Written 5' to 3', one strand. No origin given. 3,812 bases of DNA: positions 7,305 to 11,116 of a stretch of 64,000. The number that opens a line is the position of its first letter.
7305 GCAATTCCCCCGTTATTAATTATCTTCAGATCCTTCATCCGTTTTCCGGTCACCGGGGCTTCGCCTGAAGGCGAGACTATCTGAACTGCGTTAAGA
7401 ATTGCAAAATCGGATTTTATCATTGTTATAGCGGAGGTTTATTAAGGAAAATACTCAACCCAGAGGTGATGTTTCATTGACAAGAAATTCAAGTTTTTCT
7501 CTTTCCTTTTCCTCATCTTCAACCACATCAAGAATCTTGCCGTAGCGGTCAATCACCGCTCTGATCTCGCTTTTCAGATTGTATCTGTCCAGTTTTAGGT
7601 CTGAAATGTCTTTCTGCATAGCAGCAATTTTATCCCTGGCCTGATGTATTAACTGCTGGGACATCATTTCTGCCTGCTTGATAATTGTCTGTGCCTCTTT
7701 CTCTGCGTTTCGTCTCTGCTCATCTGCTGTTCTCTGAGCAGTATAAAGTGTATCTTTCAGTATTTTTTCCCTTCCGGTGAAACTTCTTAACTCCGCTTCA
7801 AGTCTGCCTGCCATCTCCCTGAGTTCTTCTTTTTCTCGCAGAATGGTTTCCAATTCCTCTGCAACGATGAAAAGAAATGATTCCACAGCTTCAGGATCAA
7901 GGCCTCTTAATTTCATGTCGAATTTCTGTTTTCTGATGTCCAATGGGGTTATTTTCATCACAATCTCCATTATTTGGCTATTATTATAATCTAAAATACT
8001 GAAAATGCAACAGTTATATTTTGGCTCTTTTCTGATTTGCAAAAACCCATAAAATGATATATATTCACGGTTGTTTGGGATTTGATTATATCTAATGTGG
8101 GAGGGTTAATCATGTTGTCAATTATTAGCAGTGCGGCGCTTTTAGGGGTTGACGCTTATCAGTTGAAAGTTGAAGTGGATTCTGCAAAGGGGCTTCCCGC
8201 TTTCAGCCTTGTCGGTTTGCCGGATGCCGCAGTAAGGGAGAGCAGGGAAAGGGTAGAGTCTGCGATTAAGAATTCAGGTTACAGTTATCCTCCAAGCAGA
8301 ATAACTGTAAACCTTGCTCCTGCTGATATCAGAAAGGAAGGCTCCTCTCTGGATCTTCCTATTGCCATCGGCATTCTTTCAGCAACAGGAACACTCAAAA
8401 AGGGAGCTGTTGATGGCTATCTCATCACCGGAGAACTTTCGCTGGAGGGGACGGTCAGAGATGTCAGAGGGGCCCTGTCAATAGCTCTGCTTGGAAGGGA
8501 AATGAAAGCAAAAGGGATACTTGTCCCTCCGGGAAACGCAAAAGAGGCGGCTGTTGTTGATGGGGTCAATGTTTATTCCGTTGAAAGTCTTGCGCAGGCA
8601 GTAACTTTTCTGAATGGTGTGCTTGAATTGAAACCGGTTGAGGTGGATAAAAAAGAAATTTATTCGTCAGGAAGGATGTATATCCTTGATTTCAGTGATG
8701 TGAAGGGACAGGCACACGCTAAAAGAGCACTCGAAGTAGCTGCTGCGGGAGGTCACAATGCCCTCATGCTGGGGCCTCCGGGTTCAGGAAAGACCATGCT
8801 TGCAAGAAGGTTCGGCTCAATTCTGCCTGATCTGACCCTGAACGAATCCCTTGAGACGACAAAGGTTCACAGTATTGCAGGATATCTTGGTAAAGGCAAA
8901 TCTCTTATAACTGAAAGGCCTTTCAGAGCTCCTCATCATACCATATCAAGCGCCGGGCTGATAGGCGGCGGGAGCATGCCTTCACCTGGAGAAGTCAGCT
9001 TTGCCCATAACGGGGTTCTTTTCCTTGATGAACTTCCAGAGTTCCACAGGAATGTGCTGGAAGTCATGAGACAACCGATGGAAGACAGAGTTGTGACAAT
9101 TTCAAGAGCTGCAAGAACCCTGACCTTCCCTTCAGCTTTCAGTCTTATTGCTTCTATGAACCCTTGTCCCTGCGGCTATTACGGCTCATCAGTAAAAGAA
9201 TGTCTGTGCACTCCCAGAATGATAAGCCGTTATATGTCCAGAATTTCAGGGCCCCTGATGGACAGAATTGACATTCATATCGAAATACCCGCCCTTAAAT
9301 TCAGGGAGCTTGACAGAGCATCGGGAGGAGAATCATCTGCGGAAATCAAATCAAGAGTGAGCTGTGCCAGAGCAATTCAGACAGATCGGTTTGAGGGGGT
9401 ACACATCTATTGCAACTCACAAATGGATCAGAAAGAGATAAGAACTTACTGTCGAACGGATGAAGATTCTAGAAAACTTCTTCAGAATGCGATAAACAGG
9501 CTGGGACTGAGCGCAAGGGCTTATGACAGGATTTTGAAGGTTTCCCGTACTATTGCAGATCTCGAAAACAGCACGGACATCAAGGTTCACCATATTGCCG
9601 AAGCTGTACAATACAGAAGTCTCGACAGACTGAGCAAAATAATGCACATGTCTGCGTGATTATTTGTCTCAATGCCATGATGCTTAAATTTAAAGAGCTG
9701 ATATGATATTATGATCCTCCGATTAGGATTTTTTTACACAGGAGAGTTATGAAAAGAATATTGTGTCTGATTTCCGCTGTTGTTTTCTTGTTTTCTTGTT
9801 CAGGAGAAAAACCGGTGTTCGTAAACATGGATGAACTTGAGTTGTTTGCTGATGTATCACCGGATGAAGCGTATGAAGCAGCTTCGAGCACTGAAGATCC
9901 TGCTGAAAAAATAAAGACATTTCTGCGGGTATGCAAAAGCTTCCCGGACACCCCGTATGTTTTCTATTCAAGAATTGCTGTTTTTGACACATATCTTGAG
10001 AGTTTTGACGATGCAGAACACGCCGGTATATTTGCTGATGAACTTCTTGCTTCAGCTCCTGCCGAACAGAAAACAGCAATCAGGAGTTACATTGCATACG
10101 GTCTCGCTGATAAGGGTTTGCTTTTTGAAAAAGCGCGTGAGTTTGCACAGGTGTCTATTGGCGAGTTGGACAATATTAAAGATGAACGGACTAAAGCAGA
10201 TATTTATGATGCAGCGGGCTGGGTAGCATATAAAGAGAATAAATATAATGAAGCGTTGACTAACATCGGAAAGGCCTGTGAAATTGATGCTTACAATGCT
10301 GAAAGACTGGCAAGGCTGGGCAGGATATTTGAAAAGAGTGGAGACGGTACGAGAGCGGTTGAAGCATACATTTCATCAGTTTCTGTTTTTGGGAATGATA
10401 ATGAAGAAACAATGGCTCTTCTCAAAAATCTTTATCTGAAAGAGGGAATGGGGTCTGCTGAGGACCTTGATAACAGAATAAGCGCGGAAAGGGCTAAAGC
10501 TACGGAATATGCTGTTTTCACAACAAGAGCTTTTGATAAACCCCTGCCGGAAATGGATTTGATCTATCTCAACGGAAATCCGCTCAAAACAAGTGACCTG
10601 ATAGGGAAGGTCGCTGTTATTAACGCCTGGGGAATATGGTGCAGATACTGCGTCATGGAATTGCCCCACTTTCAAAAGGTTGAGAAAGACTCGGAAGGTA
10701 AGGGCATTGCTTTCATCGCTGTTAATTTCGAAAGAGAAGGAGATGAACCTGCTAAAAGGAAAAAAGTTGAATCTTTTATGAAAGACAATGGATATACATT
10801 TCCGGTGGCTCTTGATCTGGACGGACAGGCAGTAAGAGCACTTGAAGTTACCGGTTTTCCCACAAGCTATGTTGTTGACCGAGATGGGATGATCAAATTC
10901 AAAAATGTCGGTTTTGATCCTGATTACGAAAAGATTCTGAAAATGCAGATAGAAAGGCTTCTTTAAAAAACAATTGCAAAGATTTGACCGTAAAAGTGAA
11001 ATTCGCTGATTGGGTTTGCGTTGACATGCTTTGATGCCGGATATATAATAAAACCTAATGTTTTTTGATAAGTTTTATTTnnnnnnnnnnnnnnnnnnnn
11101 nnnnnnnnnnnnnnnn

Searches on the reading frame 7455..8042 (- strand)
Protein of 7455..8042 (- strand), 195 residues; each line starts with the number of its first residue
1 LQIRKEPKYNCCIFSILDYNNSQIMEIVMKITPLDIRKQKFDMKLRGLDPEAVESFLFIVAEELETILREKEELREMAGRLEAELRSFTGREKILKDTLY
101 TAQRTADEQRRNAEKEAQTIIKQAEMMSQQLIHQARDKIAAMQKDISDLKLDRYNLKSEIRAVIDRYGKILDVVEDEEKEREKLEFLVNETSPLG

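Call 24: search_protein_families(library=pfam, proteins=[window:7455-8042:-], max_evalue=0.0001)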
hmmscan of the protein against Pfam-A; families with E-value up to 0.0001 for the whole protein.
window:7455-8042:- (195 aa): 2 families
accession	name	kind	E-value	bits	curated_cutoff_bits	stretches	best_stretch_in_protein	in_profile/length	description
PF05103.18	DivIVA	-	1.6e-32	112.7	28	1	31-159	1-129/131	DivIVA protein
PF16999.10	V-ATPase_G_2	-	4.3e-05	24.5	28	1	85-149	7-71/104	Vacuolar (H+)-ATPase G subunit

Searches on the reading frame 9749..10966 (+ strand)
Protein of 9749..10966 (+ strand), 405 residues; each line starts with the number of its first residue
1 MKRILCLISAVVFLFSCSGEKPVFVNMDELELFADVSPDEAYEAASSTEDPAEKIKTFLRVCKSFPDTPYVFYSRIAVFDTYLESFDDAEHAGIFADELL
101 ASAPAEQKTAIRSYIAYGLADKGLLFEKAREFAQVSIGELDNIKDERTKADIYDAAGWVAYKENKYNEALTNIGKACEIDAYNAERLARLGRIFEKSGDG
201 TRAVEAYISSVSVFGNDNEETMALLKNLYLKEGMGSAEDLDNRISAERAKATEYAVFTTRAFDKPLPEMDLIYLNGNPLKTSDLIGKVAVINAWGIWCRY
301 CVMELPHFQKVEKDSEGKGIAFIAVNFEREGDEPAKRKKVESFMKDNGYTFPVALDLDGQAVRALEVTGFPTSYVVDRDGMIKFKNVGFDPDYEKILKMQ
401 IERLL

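Call 24: search_protein_families(library=pfam, proteins=[window:9749-10966:+], max_evalue=0.0001)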
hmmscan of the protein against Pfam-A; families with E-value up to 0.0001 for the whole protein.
window:9749-10966:+ (405 aa): 3 families
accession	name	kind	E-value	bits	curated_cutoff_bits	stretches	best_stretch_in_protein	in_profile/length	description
PF00578.27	AhpC-TSA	-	3.2e-18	66.3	26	1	264-384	3-123/124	AhpC/TSA family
PF08534.16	Redoxin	-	7.9e-18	65.1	26.6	1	264-392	4-138/148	Redoxin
PF13905.12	Thioredoxin_8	-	3.1e-06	27.9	27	1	286-381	1-93/94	Thioredoxin-like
